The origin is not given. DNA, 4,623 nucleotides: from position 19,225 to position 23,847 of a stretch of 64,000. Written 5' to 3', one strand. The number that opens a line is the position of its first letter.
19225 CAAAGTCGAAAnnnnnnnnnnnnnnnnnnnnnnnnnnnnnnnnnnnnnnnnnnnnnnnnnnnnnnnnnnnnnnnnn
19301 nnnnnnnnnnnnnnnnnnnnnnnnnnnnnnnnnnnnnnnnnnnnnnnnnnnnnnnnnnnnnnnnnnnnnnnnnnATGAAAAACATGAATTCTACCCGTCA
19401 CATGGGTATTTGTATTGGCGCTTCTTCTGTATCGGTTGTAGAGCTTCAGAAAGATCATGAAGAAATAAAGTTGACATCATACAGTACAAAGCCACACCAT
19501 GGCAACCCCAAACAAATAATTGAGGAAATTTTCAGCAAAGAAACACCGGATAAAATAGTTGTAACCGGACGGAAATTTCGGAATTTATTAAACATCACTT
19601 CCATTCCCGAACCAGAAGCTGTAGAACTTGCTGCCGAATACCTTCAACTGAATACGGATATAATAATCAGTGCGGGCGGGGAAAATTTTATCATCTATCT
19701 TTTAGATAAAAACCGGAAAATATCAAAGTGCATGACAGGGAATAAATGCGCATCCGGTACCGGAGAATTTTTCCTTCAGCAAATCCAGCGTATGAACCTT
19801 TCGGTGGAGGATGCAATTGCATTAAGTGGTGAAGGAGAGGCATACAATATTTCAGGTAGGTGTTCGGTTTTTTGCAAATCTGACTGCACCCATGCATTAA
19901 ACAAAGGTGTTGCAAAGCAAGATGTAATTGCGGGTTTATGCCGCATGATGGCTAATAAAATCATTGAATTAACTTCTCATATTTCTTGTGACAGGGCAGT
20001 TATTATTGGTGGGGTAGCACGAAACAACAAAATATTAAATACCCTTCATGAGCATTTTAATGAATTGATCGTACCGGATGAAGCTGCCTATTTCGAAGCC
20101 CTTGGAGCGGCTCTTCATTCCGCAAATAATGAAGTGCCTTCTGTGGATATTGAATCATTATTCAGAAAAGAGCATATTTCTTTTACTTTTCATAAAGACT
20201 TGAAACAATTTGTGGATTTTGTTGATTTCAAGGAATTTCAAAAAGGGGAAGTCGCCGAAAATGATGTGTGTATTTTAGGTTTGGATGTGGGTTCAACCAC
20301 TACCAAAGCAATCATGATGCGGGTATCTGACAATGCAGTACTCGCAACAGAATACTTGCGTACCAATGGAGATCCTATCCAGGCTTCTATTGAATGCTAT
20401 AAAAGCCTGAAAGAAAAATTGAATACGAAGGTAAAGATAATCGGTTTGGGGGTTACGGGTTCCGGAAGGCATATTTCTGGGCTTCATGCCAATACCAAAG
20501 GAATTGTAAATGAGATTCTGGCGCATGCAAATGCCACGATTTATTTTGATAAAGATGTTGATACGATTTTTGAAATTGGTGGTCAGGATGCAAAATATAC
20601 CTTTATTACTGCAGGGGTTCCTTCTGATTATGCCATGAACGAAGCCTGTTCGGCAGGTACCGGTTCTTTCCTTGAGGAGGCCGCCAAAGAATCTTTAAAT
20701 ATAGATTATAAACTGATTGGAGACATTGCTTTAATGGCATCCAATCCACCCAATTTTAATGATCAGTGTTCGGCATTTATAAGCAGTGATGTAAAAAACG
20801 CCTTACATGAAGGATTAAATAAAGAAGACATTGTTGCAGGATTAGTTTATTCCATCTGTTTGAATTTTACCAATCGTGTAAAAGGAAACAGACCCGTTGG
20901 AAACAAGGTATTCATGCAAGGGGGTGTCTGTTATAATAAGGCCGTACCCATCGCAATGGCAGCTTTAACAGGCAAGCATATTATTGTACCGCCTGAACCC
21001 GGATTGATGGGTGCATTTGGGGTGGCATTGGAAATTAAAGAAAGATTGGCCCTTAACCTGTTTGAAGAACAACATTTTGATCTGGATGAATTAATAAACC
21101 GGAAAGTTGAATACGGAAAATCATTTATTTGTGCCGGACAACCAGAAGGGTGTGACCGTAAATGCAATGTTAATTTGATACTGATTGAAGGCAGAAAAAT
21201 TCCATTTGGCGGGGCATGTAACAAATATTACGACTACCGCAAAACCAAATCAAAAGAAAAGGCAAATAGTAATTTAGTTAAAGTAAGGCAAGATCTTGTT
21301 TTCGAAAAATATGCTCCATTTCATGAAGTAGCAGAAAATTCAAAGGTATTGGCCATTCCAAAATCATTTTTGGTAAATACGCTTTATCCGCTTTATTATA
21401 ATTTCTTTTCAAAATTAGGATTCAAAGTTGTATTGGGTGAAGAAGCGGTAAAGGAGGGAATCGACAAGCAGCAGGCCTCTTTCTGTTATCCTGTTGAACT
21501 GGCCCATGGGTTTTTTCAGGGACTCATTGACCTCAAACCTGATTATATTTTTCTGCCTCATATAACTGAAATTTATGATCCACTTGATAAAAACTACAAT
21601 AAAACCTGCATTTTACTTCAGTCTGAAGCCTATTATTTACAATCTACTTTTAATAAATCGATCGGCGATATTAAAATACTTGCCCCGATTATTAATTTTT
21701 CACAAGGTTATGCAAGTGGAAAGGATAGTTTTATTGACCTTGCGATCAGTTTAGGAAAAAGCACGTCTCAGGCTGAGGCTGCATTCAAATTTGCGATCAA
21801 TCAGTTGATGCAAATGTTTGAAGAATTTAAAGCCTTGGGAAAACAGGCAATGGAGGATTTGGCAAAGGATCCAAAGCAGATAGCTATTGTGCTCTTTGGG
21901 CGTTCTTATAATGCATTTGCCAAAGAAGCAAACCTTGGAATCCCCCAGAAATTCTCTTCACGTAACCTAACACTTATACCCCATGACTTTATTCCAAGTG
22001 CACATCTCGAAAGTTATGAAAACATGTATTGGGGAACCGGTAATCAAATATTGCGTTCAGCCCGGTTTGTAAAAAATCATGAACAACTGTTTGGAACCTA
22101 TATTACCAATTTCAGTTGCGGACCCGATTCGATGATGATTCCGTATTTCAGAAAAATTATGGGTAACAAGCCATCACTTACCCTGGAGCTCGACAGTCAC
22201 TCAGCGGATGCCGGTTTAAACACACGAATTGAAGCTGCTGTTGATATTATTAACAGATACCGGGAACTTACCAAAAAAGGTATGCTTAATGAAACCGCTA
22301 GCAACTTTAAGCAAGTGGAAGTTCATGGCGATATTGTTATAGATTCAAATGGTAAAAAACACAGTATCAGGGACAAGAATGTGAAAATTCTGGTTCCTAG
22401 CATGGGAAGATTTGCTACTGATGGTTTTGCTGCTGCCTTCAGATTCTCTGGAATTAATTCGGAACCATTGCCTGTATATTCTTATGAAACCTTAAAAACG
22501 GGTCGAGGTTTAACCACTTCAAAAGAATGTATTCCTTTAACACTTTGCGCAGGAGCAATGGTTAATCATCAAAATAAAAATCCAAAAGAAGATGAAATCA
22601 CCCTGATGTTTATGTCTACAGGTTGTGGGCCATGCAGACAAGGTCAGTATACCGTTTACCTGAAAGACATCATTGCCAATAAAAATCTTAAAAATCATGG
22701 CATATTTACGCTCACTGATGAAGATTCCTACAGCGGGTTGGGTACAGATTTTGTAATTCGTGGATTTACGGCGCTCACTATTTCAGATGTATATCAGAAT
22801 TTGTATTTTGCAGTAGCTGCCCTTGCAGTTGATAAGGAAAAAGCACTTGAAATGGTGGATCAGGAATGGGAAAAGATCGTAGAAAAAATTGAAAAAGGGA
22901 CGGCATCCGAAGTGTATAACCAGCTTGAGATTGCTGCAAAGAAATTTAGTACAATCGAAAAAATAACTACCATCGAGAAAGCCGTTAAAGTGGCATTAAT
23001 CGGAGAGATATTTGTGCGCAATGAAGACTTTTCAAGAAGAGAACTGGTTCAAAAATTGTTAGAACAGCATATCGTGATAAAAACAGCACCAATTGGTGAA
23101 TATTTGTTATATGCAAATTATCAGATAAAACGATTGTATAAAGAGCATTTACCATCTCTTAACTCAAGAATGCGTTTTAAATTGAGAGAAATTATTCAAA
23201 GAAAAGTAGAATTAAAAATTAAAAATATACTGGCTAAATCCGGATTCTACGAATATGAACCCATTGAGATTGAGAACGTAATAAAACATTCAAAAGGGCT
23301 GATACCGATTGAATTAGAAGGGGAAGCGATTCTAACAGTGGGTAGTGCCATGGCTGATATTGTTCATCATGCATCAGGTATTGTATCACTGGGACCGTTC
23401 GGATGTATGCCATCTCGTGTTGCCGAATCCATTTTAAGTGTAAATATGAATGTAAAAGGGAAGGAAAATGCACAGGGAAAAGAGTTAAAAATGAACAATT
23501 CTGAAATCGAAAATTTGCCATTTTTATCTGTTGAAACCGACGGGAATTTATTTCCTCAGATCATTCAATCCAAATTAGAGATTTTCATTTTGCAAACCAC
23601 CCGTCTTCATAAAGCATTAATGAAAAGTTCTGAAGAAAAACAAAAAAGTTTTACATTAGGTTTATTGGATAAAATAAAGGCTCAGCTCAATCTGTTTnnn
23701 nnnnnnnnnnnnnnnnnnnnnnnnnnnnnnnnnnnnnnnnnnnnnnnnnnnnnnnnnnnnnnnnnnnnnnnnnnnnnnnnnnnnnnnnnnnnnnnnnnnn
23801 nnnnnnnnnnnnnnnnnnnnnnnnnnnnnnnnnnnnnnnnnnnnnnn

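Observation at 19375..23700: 1441-aa protein fusing two activase ATPase domains to a large Cys-rich domain, leading the aromatic island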

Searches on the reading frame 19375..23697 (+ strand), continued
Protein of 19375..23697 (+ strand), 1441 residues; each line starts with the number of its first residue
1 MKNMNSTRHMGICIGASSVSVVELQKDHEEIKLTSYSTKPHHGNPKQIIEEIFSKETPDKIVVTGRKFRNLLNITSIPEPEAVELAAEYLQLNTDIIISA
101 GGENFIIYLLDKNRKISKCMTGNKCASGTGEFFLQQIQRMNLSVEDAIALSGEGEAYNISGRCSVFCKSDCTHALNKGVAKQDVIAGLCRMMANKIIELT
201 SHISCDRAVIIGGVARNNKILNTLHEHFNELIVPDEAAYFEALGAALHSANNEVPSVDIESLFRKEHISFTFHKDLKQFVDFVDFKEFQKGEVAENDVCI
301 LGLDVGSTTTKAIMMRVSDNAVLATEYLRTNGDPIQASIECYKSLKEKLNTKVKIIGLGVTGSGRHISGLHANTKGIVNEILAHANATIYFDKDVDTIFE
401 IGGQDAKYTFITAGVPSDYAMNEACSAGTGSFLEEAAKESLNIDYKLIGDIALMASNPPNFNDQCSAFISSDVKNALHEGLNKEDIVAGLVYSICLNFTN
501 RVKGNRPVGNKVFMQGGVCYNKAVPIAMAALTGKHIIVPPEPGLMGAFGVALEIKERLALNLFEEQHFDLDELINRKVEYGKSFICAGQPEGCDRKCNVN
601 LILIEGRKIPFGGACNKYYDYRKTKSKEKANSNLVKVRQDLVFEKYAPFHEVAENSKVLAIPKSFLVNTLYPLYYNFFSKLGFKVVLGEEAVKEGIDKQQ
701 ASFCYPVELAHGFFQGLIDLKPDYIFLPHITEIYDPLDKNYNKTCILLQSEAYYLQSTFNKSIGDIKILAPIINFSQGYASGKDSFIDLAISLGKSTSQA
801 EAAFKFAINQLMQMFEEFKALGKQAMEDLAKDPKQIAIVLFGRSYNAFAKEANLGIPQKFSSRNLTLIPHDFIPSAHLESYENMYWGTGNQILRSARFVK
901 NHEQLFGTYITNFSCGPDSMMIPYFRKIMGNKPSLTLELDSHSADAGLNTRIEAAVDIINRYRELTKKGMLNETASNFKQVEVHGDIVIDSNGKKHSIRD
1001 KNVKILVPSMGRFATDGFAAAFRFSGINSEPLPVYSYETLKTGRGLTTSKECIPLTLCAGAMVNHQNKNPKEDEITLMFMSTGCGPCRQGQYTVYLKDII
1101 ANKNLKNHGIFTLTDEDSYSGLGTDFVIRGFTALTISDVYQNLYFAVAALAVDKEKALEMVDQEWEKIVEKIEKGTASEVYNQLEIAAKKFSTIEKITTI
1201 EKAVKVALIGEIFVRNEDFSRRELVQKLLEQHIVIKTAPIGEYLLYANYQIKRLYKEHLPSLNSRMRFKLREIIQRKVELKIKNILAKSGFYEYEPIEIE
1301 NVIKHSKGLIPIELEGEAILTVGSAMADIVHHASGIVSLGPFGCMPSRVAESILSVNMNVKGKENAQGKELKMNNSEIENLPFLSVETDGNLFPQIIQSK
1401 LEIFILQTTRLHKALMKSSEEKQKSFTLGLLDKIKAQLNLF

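Call 67: search_solved_structures(query=A5, max_evalue=10, show_alignments=0)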
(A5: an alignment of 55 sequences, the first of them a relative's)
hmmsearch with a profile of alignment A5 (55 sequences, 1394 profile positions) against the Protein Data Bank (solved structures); distinct sequences matched with E-value up to 10: 54.
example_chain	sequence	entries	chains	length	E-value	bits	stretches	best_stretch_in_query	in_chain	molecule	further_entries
4eht_A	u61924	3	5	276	6.9e-60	205.8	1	305-570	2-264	Activator of 2-hydroxyisocaproyl-CoA dehydratase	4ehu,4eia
9gai_D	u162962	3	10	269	7.8e-56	192.4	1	308-569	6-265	3-methylbenzoyl-CoA reductase alpha subunit MbdQ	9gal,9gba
1hux_A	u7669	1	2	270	6.2e-55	189.4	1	305-571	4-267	ACTIVATOR OF (R)-2-HYDROXYGLUTARYL-COA DEHYDRATASE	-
7yyl_E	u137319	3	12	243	3.8e-44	153.6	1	8-560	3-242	Putative CoA-substrate-specific enzyme activase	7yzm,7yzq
9gai_C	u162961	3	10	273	2.3e-38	134.5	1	6-254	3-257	3-methylbenzoyl-CoA reductase delta subunit MbdP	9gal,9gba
9lyy_A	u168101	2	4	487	0.0034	17.9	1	177-289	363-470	glycerol kinase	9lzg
9lyu_A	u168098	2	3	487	0.0037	17.8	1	177-289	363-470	glycerol kinase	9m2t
9lzi_A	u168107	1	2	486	0.0044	17.6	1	177-289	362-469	glycerol kinase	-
9lyu_B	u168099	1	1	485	0.0058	17.2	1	177-289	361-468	glycerol kinase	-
8bre_A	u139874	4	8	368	0.0079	16.7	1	180-235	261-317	Anhydro-N-acetylmuramic acid kinase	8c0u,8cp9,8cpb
3qbw_A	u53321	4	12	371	0.008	16.7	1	180-235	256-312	Anhydro-N-acetylmuramic acid kinase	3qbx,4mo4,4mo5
8unk_K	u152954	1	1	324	0.014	15.9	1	177-249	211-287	Probable bifunctional tRNA threonylcarbamoyladenosine biosynthesis protein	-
8up5_K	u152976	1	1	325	0.014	15.9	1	177-249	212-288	Probable bifunctional tRNA threonylcarbamoyladenosine biosynthesis protein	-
5jmv_A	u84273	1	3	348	0.014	15.9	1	177-249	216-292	Probable bifunctional tRNA threonylcarbamoyladenosine biosynthesis protein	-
9d85_K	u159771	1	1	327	0.014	15.9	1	177-249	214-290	Probable bifunctional tRNA threonylcarbamoyladenosine biosynthesis protein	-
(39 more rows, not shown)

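Call 78: search_protein_families(library=pfam, alignment_id=A6, max_evalue=0.00001)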
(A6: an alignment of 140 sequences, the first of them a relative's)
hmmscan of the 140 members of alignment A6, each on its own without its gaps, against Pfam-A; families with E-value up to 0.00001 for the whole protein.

A. member 1, L001:619-2061:- (481 aa): 3 families
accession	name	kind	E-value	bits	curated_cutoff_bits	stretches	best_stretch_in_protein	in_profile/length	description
PF11066.14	DUF2867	-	7.7e-33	114.2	27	1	334-474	7-142/142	Protein of unknown function (DUF2867)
PF13460.12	NAD_binding_10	-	3.9e-11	43.6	27.2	1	7-150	1-146/184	NAD(P)H-binding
PF01370.27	Epimerase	-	4.2e-10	39.9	20.9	1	3-113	1-114/240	NAD dependent epimerase/dehydratase family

B. families by the number of members that match (of 140 scanned): 171 families (the first 25 are shown)
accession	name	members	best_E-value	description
PF07690.21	MFS_1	7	5.4e-54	Major Facilitator Superfamily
PF01593.30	Amino_oxidase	6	4.4e-34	Flavin containing amine oxidoreductase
PF13450.12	NAD_binding_8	6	8.5e-16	NAD(P)-binding Rossmann-like domain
PF01266.30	DAO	6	2.6e-09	FAD dependent oxidoreductase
PF00881.29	Nitroreductase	5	6.2e-33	Nitroreductase family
PF11700.14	ATG22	4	1.3e-72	Vacuole effluxer Atg22 like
PF07755.17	DUF1611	3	4.9e-68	Domain of unknown function (DUF1611_C) P-loop domain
PF02321.23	OEP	3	1.7e-44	Outer membrane efflux protein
PF13365.12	Trypsin_2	3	9.5e-39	Trypsin-like peptidase domain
PF01136.24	Peptidase_U32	3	6.5e-33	Peptidase family U32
PF13180.12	PDZ_2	3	2.1e-29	PDZ domain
PF17396.8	DUF1611_N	3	2.2e-26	Domain of unknown function (DUF1611_N) Rossmann-like domain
PF17820.7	PDZ_6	3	1.3e-25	PDZ domain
PF07992.20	Pyr_redox_2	3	1.2e-23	Pyridine nucleotide-disulphide oxidoreductase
PF00089.32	Trypsin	3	3.8e-23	Trypsin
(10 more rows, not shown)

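Call 85: search_protein_families(library=pfam, proteins=[L090:3971-8422:+, P0270], max_evalue=0.01)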
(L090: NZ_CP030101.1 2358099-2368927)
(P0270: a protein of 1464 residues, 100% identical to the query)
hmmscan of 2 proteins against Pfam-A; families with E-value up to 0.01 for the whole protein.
L090:3971-8422:+ (1484 aa): 4 families
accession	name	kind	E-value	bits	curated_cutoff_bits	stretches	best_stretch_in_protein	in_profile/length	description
PF09989.15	DUF2229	-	6.8e-86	287.8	29.4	1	677-894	1-218/218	CoA enzyme activase uncharacterised domain (DUF2229)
PF01869.26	BcrAD_BadFG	-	2.7e-59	201.3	31.5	2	328-582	1-271/271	BadF/BadG/BcrA/BcrD ATPase family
PF01548.23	DEDD_Tnp_IS110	-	7.6e-05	23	29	0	12-81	1-67/155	Transposase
PF00370.27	FGGY_N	-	9.6e-05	22.5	28.8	0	12-56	3-46/245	FGGY family of carbohydrate kinases, N-terminal domain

P0270 (1464 aa): 3 families
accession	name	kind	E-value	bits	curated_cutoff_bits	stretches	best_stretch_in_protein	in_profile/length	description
PF01869.26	BcrAD_BadFG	-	6e-59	200.2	31.5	2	325-581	1-269/271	BadF/BadG/BcrA/BcrD ATPase family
PF09989.15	DUF2229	-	3.4e-44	151.5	29.4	1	690-911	1-217/218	CoA enzyme activase uncharacterised domain (DUF2229)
PF02782.22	FGGY_C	-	8.2e-05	22.9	27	1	481-581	94-192/198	FGGY family of carbohydrate kinases, C-terminal domain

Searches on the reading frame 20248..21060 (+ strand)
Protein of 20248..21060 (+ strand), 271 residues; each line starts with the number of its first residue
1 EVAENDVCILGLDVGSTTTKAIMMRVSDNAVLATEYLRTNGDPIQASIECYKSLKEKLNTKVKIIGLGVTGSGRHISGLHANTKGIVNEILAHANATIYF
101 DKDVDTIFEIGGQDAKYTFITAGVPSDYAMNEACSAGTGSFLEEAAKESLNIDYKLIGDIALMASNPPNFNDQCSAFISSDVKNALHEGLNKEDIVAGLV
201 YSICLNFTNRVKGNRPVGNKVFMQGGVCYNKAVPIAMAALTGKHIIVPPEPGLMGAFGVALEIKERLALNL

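Call 30: search_solved_structures(query=window:20248-21060:+, max_evalue=0.01, show_alignments=2)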
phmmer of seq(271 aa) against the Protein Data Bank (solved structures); distinct sequences matched with E-value up to 0.01: 5.
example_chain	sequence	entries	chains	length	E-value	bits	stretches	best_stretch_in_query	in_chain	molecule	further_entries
4eht_A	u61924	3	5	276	6.2e-29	104.2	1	9-262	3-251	Activator of 2-hydroxyisocaproyl-CoA dehydratase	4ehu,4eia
9gai_D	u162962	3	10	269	4.3e-24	88.3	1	11-262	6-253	3-methylbenzoyl-CoA reductase alpha subunit MbdQ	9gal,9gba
1hux_A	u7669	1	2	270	2.3e-22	82.7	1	7-265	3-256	ACTIVATOR OF (R)-2-HYDROXYGLUTARYL-COA DEHYDRATASE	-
7yyl_E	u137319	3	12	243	4.2e-21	78.5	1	10-265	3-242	Putative CoA-substrate-specific enzyme activase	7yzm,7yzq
9gai_C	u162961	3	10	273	8.4e-13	51.3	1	8-227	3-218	3-methylbenzoyl-CoA reductase delta subunit MbdP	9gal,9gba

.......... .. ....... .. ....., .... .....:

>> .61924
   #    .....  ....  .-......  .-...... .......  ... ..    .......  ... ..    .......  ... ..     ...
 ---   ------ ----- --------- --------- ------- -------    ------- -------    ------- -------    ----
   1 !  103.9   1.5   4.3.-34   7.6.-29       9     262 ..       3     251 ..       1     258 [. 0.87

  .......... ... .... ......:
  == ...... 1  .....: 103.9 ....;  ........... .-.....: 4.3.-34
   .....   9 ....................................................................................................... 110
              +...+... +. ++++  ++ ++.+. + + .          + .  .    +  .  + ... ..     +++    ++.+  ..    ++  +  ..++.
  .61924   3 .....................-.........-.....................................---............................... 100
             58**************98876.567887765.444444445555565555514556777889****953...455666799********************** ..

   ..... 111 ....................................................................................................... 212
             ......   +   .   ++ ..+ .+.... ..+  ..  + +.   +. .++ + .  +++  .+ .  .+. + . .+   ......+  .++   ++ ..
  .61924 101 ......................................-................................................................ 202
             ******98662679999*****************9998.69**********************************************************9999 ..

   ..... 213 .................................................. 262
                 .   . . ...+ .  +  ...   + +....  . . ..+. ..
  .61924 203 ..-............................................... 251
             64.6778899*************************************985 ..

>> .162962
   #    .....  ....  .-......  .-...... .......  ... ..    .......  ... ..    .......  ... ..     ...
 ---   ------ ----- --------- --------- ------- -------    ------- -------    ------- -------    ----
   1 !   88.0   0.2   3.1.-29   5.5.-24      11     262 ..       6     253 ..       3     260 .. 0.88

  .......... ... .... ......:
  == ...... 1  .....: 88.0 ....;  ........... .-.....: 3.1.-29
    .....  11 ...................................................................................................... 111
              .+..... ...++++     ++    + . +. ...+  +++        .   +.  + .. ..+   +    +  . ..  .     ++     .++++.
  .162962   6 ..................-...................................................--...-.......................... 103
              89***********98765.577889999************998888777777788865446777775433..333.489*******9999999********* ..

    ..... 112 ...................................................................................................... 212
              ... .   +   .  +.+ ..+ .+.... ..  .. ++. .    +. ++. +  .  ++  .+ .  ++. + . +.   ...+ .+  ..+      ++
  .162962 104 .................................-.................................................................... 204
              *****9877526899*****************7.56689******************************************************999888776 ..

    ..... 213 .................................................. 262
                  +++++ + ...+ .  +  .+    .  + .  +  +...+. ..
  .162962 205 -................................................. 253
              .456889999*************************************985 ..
